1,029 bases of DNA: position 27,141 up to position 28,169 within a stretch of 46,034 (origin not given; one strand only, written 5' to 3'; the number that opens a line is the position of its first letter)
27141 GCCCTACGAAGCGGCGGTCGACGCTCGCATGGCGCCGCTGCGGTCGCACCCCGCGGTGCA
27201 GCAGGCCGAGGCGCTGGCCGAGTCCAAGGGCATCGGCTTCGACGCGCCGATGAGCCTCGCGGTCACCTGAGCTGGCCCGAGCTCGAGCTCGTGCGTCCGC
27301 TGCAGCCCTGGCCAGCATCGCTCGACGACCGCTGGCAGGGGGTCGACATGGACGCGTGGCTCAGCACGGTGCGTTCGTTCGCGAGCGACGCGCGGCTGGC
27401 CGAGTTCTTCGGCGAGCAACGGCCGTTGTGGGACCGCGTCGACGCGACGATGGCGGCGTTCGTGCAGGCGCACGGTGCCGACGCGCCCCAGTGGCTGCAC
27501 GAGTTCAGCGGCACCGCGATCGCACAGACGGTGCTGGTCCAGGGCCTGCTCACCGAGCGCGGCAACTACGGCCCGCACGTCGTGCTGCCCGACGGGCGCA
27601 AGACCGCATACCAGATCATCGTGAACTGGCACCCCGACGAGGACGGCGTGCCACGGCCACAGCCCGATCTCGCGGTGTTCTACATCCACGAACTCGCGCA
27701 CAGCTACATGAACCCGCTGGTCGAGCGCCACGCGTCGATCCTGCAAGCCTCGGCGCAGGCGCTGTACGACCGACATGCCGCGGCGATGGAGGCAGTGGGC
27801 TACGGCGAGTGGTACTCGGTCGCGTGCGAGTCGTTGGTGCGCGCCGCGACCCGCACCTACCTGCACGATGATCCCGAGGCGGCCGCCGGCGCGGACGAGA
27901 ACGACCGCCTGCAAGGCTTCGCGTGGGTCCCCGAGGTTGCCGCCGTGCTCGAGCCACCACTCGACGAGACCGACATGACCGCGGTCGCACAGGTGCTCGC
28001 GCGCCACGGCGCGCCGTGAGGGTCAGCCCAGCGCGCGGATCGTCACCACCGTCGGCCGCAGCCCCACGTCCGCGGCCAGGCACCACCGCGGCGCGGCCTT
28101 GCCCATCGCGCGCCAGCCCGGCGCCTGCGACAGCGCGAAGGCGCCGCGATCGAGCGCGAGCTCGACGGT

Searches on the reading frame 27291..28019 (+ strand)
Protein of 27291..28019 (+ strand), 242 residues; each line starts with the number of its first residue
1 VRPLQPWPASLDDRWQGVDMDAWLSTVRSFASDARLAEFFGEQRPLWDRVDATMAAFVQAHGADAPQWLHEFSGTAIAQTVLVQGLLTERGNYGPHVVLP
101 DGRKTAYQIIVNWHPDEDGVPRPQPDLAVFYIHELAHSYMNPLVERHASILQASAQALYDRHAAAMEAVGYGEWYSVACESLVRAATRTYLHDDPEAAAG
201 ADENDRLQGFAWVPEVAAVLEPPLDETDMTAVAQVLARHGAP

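Call 19: search_protein_families(library=pfam, proteins=[window:27291-28019:+], max_evalue=0.001)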
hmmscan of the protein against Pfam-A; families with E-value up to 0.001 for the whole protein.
window:27291-28019:+ (242 aa): 1 family
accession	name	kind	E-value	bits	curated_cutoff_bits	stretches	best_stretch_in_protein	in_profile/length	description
PF16286.10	DUF4932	-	4.2e-32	112.3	28.7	1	10-221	100-310/332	Domain of unknown function (DUF4932)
